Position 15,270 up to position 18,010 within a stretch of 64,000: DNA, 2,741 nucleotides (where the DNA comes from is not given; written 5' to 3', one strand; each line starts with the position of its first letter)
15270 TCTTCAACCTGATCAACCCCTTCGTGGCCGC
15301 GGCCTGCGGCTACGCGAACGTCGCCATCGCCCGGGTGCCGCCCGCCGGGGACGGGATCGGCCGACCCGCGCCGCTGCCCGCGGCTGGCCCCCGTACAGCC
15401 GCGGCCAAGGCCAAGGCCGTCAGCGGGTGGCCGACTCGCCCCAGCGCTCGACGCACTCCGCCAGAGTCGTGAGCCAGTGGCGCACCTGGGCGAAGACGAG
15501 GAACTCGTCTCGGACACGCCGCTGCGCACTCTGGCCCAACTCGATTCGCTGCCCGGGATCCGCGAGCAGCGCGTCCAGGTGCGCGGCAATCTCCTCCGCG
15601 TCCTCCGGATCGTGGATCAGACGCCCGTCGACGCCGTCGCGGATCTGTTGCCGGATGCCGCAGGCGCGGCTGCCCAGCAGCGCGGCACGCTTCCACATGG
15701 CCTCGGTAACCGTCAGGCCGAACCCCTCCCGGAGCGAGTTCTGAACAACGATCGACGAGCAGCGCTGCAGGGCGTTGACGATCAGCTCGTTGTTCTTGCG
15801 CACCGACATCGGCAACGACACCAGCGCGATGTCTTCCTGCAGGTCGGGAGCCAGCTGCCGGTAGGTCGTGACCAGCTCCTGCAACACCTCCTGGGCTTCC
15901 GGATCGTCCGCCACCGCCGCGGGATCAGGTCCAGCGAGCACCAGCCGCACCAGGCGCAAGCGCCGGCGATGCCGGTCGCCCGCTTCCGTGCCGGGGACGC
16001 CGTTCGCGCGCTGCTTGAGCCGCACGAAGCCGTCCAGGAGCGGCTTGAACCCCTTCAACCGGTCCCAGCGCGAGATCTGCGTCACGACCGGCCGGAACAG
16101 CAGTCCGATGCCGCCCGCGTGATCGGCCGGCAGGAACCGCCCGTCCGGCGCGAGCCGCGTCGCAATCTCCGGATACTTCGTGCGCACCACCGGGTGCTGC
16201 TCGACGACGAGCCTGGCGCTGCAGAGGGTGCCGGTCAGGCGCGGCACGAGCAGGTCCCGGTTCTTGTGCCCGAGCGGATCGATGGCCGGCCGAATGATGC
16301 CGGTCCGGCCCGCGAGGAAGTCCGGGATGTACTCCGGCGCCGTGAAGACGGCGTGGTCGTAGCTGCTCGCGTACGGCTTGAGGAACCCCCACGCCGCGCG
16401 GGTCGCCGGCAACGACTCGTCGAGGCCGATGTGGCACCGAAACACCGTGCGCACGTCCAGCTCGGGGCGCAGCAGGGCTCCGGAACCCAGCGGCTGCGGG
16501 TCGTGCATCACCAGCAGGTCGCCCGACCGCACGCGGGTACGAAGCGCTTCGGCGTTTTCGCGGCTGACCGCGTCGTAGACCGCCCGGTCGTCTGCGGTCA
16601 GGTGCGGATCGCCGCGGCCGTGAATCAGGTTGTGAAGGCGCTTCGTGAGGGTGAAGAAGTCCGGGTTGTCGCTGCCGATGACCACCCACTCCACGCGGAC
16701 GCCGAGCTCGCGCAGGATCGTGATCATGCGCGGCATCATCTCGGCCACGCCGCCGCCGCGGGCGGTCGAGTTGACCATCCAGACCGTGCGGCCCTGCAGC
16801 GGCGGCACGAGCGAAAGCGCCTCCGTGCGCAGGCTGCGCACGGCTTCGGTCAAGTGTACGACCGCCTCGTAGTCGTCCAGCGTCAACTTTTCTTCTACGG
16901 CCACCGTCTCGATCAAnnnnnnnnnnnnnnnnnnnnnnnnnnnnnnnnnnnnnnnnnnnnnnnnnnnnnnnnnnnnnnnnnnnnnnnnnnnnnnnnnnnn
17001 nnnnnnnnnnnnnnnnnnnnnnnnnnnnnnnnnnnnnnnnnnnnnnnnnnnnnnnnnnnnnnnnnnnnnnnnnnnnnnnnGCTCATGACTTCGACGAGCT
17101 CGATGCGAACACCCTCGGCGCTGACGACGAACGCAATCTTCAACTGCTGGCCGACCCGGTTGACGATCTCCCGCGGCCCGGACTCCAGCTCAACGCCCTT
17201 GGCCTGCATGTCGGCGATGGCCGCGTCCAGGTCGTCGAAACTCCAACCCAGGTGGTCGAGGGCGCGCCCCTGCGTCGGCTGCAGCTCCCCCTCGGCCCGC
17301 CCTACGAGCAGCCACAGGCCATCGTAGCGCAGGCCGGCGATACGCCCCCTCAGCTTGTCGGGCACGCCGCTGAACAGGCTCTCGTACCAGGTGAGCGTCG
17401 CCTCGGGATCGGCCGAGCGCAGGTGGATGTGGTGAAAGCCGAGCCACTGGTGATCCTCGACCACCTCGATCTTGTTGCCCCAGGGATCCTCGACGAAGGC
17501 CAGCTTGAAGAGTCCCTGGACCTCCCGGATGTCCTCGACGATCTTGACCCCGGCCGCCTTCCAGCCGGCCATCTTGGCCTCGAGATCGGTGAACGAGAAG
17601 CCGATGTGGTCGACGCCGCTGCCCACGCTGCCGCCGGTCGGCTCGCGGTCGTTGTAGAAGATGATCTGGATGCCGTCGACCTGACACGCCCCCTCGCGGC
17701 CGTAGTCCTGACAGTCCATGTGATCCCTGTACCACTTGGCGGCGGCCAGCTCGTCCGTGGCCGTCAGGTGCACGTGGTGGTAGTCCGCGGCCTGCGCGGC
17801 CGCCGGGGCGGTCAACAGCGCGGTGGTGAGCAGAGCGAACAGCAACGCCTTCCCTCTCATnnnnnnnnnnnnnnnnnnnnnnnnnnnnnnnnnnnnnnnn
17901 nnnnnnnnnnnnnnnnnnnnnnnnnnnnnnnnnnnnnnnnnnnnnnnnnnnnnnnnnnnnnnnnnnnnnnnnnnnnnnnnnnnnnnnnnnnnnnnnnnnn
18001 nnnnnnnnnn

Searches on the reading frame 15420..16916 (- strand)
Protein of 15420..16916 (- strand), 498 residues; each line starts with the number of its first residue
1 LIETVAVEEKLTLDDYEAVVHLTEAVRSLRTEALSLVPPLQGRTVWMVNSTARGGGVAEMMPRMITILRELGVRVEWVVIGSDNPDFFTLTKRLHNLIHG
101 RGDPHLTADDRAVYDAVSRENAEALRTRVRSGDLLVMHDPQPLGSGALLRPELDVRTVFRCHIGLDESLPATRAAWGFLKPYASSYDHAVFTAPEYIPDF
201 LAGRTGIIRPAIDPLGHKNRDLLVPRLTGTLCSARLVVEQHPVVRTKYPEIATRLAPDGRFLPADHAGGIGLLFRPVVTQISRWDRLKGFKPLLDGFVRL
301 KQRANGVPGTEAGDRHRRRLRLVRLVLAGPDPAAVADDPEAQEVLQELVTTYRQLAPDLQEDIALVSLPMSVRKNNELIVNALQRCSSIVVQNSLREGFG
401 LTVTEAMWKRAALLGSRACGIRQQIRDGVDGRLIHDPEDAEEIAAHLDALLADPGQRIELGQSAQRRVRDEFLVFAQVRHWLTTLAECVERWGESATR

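Call 12: search_protein_families(library=pfam, proteins=[window:15420-16916:-], max_evalue=0.01)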
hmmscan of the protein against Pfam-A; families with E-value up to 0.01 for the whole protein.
window:15420-16916:- (498 aa): 5 families
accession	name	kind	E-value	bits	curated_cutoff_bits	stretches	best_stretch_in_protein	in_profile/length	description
PF21269.3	TreT_GT1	-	1.6e-44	151.5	27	1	47-197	1-143/144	Trehalose synthase, N-terminal domain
PF00534.26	Glycos_transf_1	-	2.2e-15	57.1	26.4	1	373-466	80-171/172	Glycosyl transferases group 1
PF13692.12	Glyco_trans_1_4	-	8e-11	42.8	27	1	366-453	61-142/142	Glycosyl transferases group 1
PF20706.3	GT4-conflict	-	1.7e-05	24.4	26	1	371-469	267-373/385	Family 4 Glycosyltransferase in conflict systems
PF13524.12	Glyco_trans_1_2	-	0.0007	20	25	1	397-481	61-142/144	Glycosyl transferase-like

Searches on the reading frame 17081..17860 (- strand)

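Call 12: search_protein_families(library=pfam, proteins=[window:17081-17860:-], max_evalue=0.01)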
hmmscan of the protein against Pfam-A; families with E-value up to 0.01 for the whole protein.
seq(260 aa): 3 families
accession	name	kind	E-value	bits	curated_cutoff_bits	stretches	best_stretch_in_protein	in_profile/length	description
PF00903.31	Glyoxalase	-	1.4e-13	51.7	20.6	2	141-234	1-104/121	Glyoxalase/Bleomycin resistance protein/Dioxygenase superfamily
PF13669.12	Glyoxalase_4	-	4.6e-11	43.4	27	1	197-231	65-100/109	Glyoxalase/Bleomycin resistance protein/Dioxygenase superfamily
PF13468.12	Glyoxalase_3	-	0.0016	19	25.1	0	201-228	1-29/176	Glyoxalase-like domain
